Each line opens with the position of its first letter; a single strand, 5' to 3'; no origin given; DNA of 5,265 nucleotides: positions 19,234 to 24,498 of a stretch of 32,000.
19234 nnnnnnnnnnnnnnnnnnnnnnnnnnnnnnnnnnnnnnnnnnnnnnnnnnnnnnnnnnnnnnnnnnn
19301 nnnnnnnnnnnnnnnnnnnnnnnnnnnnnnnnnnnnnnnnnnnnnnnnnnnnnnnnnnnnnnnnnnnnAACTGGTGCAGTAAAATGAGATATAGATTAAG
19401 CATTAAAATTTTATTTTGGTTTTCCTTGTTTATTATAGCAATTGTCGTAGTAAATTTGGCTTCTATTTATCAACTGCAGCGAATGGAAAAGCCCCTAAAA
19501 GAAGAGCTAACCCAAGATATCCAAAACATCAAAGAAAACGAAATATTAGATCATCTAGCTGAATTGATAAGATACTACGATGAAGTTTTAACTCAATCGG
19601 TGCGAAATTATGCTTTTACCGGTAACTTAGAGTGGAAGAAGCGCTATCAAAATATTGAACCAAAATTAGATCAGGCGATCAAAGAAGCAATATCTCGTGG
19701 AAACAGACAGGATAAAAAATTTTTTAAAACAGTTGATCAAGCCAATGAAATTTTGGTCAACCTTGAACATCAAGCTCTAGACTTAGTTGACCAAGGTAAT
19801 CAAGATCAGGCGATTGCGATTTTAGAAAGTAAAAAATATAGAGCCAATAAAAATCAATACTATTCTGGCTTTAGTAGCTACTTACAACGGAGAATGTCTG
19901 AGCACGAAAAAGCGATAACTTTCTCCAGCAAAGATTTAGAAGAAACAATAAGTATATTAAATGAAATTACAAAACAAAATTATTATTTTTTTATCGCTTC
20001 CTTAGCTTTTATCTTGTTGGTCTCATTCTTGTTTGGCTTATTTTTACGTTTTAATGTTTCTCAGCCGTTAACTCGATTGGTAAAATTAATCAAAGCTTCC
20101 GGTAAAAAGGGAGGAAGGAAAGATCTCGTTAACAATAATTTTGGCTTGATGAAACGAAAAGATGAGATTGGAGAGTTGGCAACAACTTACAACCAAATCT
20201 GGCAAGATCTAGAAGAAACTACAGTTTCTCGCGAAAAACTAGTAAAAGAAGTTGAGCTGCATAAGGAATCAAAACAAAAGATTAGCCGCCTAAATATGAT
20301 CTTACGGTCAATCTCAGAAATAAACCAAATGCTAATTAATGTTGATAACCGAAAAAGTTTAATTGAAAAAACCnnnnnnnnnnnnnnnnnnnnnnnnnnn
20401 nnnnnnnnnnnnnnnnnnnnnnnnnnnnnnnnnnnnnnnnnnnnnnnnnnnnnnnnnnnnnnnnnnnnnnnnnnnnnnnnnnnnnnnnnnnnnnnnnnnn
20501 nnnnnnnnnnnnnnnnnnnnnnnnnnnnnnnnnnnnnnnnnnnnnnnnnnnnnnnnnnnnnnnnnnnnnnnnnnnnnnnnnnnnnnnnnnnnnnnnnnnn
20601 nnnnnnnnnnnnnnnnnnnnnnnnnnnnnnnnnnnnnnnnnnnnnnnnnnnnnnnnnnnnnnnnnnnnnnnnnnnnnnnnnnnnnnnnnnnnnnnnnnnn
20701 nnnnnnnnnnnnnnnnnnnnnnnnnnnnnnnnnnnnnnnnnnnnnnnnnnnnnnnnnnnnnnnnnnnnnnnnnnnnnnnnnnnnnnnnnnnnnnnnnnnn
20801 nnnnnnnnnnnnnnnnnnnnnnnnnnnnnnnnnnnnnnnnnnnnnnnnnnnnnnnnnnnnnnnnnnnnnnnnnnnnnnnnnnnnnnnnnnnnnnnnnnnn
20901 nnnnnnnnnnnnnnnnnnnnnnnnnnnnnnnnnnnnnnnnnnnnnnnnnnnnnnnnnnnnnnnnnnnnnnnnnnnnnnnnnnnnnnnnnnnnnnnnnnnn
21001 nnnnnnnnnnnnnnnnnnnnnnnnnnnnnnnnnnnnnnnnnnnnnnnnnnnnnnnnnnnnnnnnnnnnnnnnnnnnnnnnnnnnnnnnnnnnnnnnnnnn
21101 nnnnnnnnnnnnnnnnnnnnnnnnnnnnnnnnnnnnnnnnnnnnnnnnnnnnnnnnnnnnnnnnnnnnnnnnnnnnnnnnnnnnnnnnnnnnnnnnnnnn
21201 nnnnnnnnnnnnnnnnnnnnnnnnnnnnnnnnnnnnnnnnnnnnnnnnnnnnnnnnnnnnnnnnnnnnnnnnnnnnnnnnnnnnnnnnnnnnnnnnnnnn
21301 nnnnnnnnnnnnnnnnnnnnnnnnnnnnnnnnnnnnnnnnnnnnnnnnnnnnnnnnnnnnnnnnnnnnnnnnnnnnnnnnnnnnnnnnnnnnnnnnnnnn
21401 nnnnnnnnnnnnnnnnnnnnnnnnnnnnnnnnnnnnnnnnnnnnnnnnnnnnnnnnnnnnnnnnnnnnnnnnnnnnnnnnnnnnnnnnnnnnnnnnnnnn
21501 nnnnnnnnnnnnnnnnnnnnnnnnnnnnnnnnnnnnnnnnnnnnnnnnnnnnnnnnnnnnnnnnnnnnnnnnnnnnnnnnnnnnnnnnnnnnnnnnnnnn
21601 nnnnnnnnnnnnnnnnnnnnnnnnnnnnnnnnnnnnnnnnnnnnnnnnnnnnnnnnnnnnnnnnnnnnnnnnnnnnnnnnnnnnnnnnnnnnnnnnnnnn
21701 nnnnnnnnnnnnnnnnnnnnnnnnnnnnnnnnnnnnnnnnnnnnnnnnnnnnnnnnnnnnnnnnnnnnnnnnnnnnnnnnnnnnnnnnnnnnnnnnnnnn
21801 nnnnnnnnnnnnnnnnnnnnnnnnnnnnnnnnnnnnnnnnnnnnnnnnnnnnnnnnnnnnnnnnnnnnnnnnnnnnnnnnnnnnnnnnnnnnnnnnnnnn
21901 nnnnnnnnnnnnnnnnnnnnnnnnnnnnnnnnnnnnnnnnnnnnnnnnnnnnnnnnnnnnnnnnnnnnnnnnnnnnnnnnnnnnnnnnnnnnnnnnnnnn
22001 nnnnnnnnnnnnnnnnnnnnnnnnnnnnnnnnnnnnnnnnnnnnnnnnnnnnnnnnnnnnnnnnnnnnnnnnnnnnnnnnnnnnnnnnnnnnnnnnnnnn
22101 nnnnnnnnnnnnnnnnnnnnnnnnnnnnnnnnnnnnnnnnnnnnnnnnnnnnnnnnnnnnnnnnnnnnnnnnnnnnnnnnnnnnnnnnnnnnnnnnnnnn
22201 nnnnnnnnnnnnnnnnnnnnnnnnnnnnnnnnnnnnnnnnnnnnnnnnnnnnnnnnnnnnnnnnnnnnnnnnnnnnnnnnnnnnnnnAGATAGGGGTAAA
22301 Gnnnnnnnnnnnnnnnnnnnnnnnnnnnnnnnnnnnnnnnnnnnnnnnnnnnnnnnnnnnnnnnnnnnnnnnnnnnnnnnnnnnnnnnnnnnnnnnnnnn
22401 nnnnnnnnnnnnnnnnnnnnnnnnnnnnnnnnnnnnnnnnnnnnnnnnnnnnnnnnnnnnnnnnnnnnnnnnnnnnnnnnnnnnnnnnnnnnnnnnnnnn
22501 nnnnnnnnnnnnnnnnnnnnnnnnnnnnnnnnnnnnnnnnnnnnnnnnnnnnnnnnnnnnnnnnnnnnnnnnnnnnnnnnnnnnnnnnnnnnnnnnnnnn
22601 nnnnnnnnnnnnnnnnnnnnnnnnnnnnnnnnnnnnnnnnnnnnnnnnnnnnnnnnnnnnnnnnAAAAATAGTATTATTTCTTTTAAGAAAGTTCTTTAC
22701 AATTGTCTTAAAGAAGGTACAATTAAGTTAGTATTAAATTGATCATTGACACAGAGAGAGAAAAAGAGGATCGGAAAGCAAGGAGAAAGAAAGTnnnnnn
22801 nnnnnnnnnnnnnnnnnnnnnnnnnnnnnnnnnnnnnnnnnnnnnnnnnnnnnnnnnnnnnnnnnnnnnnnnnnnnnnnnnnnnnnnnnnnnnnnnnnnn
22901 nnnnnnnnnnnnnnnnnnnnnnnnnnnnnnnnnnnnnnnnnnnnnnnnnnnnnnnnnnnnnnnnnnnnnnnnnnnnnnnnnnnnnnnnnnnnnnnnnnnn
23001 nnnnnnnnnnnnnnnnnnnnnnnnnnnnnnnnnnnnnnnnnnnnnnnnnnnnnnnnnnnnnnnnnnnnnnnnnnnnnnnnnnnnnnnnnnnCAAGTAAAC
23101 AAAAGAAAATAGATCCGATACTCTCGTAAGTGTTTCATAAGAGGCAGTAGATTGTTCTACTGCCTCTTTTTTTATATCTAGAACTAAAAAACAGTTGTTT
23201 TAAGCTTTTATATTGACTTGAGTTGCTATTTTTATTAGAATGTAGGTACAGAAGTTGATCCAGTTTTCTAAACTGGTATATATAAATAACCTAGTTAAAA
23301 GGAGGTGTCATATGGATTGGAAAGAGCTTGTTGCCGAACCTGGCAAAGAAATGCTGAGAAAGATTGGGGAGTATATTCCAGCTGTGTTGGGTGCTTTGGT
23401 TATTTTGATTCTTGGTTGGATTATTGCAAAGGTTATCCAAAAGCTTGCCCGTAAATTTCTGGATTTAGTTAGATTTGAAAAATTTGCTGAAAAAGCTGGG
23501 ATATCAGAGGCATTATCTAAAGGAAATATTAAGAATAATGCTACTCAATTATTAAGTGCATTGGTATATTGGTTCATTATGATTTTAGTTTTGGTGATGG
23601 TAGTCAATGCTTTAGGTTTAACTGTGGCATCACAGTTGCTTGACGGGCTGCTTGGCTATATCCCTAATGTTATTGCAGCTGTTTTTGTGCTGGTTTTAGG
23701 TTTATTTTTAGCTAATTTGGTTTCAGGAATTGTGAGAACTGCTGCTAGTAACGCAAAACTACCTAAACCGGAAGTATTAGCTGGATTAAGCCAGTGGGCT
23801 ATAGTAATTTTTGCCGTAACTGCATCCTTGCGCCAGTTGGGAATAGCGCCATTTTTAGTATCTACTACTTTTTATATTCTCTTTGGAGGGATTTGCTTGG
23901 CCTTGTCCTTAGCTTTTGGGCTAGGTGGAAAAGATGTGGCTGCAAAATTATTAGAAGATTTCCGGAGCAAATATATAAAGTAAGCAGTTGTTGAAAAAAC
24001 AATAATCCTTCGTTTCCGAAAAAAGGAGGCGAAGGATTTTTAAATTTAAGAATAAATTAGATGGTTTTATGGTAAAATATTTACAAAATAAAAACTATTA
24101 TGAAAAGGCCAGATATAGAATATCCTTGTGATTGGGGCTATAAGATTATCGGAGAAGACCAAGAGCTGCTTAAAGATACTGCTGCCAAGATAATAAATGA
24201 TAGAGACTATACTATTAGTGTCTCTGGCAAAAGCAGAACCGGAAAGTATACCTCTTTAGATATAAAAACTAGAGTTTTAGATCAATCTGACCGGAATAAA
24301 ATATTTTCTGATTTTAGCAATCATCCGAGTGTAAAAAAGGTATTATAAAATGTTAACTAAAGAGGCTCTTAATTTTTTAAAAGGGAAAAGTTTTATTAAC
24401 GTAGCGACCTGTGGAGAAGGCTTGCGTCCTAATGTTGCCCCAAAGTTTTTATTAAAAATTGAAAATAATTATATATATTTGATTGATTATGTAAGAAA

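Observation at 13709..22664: Seven-gene translationally coupled array fuses an exopolysaccharide machine to the A/B-kinase-receiver module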

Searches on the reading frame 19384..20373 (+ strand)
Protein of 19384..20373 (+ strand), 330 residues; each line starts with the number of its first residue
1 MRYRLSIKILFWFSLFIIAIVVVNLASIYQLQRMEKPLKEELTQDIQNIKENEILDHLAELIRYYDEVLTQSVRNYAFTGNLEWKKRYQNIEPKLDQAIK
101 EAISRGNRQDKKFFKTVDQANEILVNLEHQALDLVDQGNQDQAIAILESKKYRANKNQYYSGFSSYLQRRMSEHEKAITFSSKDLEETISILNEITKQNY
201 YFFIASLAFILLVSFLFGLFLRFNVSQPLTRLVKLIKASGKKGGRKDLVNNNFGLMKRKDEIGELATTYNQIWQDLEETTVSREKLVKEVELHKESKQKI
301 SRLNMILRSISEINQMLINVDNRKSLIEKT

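Call 36: search_protein_families(library=pfam, proteins=[window:19384-20373:+], max_evalue=5)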
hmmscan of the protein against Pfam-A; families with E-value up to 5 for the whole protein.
window:19384-20373:+ (330 aa): 12 families
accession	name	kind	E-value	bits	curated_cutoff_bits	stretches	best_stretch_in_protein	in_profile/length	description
PF12729.13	4HB_MCP_1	-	0.00066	19.7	27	1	8-151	7-148/181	Four helix bundle sensory module for signal transduction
PF00672.30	HAMP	-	0.0041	17.8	25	1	224-271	5-46/53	HAMP domain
PF06305.16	LapA_dom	-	0.049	14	28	1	199-222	9-34/64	Lipopolysaccharide assembly protein A domain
PF01541.30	GIY-YIG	-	0.055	14.2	22.6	1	155-178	11-34/78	GIY-YIG catalytic domain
PF12698.13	ABC2_membrane_3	-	0.17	11.3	31.6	1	69-241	45-201/347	ABC-2 family transporter protein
PF06103.16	DUF948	-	0.18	12.5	37.2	1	255-315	21-82/89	Bacterial protein of unknown function (DUF948)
PF05529.17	Bap31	-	0.19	12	22.7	1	127-168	76-115/138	Bap31/Bap29 transmembrane region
PF10752.14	DUF2533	-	0.2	12.6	25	0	85-130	18-60/83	Protein of unknown function (DUF2533)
PF14316.11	DUF4381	-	0.97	10.2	27.2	1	10-63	20-77/145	Domain of unknown function (DUF4381)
PF01529.25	DHHC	-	1.2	9.6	28.7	0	193-221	41-69/133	DHHC palmitoyltransferase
PF00091.31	Tubulin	-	2.1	9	33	1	102-177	27-98/190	Tubulin/FtsZ family, GTPase domain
PF09674.15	DUF2400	-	2.6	8.5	25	0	117-195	34-111/225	Protein of unknown function (DUF2400)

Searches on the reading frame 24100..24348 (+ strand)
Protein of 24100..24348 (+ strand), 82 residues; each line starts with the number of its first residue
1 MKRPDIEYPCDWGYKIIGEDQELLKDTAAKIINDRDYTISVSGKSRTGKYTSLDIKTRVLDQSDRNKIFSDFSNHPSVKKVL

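Call 6: search_protein_families(library=pfam, proteins=[window:24100-24348:+], max_evalue=0.01)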
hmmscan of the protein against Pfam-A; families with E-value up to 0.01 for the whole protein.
window:24100-24348:+ (82 aa): 1 family
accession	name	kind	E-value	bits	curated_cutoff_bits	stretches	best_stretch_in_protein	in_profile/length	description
PF04359.20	DUF493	-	5.4e-17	62.6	24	1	5-82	3-84/84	Protein of unknown function (DUF493)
